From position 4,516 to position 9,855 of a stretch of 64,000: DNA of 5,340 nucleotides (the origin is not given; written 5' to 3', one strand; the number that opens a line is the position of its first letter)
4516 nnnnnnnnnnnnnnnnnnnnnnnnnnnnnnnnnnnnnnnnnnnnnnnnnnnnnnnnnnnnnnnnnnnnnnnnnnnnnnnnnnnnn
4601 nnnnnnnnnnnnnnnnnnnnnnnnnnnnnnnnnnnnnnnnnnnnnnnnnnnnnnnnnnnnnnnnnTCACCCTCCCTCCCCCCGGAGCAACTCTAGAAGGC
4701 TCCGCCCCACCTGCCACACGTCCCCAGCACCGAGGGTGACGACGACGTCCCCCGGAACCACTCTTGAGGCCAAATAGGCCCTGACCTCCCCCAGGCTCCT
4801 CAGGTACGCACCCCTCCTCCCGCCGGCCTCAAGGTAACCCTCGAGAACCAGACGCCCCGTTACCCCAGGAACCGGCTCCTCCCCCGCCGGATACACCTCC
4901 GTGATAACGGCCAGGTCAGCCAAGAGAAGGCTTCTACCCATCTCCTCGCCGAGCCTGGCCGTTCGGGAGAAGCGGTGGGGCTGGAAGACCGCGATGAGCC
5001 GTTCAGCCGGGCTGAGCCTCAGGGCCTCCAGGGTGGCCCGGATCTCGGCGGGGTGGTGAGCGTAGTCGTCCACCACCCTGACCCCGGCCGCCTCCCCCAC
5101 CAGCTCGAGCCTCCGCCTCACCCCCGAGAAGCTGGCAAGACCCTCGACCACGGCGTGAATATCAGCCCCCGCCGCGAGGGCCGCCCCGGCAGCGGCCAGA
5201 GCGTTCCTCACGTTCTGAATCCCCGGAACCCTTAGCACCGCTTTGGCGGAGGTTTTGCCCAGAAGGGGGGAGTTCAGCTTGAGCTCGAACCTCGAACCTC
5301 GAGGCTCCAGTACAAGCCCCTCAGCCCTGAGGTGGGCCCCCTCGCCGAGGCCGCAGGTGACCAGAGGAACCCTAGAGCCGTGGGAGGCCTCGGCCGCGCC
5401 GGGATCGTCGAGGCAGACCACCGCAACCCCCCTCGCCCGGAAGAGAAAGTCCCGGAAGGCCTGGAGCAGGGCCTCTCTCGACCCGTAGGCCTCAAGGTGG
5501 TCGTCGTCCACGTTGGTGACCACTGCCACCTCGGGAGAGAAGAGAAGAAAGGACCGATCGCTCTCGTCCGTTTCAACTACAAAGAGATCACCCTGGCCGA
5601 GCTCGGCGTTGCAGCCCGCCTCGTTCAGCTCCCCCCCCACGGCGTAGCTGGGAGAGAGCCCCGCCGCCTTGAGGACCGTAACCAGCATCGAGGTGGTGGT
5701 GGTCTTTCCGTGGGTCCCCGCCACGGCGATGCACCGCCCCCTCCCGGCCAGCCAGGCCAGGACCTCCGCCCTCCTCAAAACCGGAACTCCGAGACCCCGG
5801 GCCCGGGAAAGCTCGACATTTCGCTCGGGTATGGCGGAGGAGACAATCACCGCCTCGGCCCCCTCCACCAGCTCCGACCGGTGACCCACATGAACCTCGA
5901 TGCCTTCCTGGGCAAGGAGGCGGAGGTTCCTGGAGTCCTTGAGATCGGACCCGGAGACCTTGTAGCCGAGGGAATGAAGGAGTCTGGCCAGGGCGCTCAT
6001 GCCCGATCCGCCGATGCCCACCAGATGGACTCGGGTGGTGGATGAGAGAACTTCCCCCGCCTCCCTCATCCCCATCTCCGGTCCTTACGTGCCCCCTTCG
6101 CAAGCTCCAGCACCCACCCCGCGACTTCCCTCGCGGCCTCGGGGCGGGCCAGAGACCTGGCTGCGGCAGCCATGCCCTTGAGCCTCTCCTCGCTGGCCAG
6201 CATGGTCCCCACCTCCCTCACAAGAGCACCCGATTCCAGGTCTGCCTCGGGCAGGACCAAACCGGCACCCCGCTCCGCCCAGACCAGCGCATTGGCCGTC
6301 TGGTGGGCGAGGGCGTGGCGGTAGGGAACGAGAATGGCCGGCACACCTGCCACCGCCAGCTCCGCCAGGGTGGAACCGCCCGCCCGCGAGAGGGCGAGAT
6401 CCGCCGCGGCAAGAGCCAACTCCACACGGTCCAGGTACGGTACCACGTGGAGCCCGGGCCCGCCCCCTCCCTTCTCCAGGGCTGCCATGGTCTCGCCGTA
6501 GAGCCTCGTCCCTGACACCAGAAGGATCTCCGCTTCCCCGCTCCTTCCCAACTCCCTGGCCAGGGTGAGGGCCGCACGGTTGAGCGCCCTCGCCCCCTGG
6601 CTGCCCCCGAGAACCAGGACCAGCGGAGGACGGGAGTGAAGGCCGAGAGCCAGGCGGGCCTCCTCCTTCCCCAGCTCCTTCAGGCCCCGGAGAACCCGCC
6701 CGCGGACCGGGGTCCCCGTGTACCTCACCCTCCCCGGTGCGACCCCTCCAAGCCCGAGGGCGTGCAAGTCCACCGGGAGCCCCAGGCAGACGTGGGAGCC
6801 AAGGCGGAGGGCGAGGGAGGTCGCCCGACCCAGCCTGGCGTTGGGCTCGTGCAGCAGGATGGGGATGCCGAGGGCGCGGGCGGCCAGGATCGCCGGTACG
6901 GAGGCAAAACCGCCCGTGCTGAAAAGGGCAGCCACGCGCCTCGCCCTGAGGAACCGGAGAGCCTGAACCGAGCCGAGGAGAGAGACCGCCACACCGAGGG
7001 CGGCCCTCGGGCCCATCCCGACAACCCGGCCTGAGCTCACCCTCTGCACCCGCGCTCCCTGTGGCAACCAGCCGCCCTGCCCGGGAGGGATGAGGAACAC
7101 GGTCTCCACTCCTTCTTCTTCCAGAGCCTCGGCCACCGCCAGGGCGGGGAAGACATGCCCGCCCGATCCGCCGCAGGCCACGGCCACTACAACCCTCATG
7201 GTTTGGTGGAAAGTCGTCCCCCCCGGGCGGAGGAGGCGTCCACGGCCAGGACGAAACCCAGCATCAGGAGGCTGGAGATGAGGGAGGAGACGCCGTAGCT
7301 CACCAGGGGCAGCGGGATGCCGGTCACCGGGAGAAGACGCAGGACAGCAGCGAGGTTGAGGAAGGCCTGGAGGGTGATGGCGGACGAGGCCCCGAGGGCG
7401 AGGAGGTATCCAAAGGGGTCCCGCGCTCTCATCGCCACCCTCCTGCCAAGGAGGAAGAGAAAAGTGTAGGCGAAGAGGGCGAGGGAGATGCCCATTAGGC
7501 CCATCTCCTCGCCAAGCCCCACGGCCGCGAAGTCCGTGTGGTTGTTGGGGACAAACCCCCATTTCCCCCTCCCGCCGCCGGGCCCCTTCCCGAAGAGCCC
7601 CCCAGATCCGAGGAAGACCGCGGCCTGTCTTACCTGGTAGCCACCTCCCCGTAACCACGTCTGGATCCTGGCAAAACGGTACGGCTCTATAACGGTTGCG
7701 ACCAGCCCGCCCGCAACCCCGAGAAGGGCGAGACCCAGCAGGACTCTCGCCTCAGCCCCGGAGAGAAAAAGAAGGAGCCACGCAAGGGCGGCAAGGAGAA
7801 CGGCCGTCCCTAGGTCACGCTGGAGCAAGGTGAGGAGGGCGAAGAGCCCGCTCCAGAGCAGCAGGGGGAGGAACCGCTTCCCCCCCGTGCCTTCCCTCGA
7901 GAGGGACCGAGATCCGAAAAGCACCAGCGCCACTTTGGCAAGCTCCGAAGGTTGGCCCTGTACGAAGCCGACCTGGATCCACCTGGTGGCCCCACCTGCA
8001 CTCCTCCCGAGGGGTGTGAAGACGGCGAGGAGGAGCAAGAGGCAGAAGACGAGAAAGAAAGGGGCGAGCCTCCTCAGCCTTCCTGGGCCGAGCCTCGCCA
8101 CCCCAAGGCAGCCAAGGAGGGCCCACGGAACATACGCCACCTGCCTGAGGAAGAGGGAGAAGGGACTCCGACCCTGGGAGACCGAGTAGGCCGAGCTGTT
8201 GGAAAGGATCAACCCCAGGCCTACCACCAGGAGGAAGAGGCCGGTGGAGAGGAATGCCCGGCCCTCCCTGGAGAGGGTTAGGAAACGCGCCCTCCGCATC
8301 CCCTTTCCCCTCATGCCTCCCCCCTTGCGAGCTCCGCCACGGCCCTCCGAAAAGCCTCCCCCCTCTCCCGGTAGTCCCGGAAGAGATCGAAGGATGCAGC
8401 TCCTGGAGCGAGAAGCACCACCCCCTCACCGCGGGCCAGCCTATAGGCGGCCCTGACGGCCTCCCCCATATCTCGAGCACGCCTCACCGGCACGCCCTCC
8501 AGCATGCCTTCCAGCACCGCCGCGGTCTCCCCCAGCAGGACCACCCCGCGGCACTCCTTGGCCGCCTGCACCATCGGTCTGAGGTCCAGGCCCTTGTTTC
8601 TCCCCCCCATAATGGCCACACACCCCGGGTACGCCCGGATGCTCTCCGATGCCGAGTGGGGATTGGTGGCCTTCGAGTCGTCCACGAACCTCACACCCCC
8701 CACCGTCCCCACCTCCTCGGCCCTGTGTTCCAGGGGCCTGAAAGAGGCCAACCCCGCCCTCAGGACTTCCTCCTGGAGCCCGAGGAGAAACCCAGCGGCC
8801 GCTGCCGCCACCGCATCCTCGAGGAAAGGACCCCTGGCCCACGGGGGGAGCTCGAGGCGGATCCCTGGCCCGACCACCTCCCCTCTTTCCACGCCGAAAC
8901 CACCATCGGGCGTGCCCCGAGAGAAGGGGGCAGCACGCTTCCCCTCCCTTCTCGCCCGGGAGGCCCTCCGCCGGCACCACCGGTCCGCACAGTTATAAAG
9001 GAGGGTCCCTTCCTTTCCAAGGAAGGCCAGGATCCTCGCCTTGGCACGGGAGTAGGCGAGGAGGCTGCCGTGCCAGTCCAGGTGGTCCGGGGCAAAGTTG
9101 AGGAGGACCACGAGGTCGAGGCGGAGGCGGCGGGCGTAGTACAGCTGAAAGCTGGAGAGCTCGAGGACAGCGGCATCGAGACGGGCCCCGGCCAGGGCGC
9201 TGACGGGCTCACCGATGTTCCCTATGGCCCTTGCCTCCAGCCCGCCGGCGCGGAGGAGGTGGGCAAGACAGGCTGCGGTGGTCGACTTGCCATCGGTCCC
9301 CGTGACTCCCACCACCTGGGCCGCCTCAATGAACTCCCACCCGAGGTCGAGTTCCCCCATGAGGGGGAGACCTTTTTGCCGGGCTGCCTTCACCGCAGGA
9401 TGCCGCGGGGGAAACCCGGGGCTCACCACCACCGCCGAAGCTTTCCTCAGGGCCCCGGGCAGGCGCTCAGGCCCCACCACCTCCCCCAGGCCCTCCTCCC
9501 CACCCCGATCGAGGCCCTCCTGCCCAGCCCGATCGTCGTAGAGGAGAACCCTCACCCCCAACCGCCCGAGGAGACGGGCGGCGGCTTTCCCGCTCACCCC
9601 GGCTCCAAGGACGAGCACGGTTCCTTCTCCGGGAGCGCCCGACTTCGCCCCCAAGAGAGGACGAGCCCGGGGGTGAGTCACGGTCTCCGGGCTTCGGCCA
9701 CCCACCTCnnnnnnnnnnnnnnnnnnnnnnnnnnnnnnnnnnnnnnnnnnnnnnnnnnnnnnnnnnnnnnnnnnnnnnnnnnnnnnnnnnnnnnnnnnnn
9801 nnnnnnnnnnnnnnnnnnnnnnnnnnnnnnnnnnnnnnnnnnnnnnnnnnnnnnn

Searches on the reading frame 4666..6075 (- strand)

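Call 70: search_protein_families(library=pfam, proteins=[window:4666-6075:-], max_evalue=0.00001)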
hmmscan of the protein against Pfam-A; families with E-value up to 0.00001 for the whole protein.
window:4666-6075:- (469 aa): 3 families
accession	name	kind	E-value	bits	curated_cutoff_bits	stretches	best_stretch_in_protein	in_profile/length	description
PF01225.30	Mur_ligase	-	1.5e-25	89.8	21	1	16-112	2-93/95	Mur ligase family, catalytic domain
PF08245.18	Mur_ligase_M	-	9.5e-24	84.9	24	1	118-299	1-200/200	Mur ligase middle domain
PF02875.26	Mur_ligase_C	-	2.5e-20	74.1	28.4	1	321-451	1-127/127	Mur ligase, glutamate ligase domain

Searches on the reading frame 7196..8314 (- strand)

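Call 70: search_protein_families(library=pfam, proteins=[window:7196-8314:-], max_evalue=0.00001)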
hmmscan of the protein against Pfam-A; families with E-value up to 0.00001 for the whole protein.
window:7196-8314:- (372 aa): 1 family
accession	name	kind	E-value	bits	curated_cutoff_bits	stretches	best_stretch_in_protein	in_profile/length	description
PF01098.24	FTSW_RODA_SPOVE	-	4.2e-81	273.1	26.4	1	26-361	8-353/356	Cell cycle protein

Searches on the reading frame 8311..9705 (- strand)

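Call 70: search_protein_families(library=pfam, proteins=[window:8311-9705:-], max_evalue=0.00001)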
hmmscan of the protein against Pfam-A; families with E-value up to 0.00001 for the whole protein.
window:8311-9705:- (464 aa): 3 families
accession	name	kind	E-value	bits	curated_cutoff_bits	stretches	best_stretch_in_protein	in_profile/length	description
PF08245.18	Mur_ligase_M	-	1.2e-18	68.2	24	1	134-263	1-147/200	Mur ligase middle domain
PF02875.26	Mur_ligase_C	-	2.4e-11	45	28.4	1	327-434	1-125/127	Mur ligase, glutamate ligase domain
PF21799.2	MurD-like_N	-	6.6e-09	36.4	27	1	29-117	2-88/88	Mur ligase MurD-like, N-terminal domain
